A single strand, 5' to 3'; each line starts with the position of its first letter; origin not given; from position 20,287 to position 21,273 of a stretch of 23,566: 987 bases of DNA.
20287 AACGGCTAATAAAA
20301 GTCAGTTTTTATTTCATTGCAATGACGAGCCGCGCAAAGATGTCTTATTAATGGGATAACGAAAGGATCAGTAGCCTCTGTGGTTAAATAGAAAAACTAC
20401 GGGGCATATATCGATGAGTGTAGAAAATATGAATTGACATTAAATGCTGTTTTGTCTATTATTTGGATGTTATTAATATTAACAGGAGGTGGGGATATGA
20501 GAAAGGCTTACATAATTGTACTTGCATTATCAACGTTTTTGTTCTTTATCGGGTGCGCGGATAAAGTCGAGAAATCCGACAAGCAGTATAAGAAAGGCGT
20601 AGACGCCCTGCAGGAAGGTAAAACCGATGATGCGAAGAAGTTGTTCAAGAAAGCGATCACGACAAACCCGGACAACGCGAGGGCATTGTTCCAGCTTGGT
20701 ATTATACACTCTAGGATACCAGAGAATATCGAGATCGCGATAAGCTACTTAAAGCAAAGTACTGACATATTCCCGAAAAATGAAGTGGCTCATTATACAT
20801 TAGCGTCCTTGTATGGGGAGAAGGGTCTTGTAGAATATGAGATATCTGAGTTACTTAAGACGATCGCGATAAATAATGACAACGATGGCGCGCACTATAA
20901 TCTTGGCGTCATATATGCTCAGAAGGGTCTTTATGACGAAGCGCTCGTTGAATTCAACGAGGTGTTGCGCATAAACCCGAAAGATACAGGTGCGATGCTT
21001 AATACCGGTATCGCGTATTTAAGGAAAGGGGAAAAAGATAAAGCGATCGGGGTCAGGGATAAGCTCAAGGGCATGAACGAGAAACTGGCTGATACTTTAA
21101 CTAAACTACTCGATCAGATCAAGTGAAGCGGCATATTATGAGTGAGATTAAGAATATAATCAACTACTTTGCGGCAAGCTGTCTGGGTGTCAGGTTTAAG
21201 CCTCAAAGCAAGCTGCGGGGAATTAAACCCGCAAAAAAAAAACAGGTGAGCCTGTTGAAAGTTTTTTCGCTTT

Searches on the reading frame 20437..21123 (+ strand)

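Call 62: search_protein_families(library=pfam, proteins=[window:20437-21123:+], max_evalue=0.001)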
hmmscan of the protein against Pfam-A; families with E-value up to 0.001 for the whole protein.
window:20437-21123:+ (229 aa): 14 families
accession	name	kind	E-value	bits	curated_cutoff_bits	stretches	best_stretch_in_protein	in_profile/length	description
PF13414.12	TPR_11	-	4.1e-21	74.8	26.8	3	159-198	3-42/42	TPR repeat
PF13431.12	TPR_17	-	4.9e-21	73.6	24.4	2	139-170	2-33/34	Tetratricopeptide repeat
PF14559.12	TPR_19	-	2.7e-19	69.7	25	3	57-90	1-34/68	Tetratricopeptide repeat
PF07719.23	TPR_2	-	3.9e-18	64.4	27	1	152-183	3-34/34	Tetratricopeptide repeat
PF00515.34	TPR_1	-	9.9e-18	63.6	27.8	2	152-183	3-34/34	Tetratricopeptide repeat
PF13432.12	TPR_16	-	2.7e-15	56.9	32.7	2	51-91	1-41/65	Tetratricopeptide repeat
PF13181.12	TPR_8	-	9.7e-15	53.9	25.7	1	152-183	3-34/34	Tetratricopeptide repeat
PF13428.12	TPR_14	-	2.8e-12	46.5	23.5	0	58-89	12-43/44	Tetratricopeptide repeat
PF13424.12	TPR_12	-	1.2e-11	45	30.1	1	152-204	5-65/77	Tetratricopeptide repeat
PF13174.12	TPR_6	-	1.7e-11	44.4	26.3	0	51-79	4-32/33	Tetratricopeptide repeat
PF13176.12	TPR_7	-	1.1e-06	28.7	27.9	0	152-170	1-19/36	Tetratricopeptide repeat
PF24575.1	TPR_Slam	-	3.1e-06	28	35.2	0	50-90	50-90/104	Surface lipoprotein assembly modifier, N-terminal TPR repeats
PF14561.12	TPR_20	-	1.7e-05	25.4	25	0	135-182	7-54/90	Tetratricopeptide repeat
PF25063.1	ARM_TT21_C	-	0.00019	21.8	35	0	58-101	106-149/209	Tetratricopeptide repeat protein 21 C-terminal ARM domain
